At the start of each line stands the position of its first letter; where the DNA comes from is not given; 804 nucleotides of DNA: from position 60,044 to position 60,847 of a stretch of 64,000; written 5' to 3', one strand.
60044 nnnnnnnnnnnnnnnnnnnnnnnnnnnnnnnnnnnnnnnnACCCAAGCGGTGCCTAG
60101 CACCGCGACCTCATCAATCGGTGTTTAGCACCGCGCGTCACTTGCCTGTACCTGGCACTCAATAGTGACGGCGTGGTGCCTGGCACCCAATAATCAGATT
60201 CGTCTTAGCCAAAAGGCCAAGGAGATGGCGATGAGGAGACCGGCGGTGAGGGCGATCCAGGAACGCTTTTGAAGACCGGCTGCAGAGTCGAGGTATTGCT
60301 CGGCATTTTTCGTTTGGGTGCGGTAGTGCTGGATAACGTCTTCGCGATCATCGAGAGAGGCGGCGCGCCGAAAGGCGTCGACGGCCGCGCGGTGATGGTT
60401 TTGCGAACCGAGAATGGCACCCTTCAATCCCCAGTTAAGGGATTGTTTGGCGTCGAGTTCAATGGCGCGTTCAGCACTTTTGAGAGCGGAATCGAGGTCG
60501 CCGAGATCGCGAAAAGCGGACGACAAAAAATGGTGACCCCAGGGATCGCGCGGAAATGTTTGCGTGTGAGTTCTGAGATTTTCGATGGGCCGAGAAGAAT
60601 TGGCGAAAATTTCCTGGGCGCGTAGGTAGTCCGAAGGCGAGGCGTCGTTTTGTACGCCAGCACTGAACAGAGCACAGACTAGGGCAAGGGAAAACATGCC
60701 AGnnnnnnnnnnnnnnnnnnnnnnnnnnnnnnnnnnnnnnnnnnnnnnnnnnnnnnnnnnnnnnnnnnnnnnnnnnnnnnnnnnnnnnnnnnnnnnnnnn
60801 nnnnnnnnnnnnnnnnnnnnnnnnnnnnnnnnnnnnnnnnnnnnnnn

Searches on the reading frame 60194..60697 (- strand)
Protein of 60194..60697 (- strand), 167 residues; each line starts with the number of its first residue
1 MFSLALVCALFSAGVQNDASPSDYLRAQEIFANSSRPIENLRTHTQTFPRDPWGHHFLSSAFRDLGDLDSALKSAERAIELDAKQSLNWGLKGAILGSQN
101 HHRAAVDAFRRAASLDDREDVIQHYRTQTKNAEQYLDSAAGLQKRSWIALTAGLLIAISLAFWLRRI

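Call 27: search_protein_families(library=pfam, proteins=[window:60194-60697:-], max_evalue=0.001)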
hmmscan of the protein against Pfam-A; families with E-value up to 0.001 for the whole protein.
window:60194-60697:- (167 aa): 5 families
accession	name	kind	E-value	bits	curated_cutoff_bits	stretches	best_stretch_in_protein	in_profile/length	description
PF13181.12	TPR_8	-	8.5e-09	35.3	25.7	0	56-84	5-33/34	Tetratricopeptide repeat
PF00515.34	TPR_1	-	2.6e-07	30.6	27.8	0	61-82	10-31/34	Tetratricopeptide repeat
PF07719.23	TPR_2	-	3.6e-07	30.3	27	0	54-82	3-31/34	Tetratricopeptide repeat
PF23914.1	TPR_CcmH_CycH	-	3e-06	27.6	42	0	85-124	49-88/158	Cytochrome c-type biogenesis protein H TPR domain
PF13428.12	TPR_14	-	0.0004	21.3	23.5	0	53-92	2-41/44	Tetratricopeptide repeat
